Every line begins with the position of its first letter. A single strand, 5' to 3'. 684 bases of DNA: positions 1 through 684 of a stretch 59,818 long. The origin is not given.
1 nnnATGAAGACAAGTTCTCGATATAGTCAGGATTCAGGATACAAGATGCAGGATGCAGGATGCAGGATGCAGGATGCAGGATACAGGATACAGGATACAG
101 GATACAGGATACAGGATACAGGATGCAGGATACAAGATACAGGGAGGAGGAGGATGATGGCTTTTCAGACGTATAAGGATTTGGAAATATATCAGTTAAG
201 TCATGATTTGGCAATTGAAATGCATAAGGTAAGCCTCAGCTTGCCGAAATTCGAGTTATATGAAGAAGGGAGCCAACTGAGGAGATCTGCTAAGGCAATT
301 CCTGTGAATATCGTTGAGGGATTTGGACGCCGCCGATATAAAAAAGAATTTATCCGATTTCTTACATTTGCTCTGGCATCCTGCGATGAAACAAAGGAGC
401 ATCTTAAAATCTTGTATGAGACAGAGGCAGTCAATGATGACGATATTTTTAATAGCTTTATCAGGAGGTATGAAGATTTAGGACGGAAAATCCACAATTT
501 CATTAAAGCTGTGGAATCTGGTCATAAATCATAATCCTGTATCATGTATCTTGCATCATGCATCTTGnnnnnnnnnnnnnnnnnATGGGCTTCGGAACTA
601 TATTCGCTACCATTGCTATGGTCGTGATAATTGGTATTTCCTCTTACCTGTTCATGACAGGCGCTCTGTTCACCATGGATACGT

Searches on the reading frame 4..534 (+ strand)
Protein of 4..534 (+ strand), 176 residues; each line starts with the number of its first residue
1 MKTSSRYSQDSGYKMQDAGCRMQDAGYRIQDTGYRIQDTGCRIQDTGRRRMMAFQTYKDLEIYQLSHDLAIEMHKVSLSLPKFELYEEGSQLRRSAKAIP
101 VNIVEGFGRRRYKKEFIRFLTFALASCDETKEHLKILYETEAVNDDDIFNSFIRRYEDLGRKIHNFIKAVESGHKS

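Call 27: search_protein_families(library=pfam, max_evalue=0.01, proteins=[window:4-534:+])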
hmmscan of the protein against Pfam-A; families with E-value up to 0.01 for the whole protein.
window:4-534:+ (176 aa): 1 family
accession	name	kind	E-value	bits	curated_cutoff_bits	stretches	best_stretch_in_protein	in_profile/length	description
PF05635.17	23S_rRNA_IVP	-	3.8e-27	95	33.8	1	58-164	1-105/106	23S rRNA-intervening sequence protein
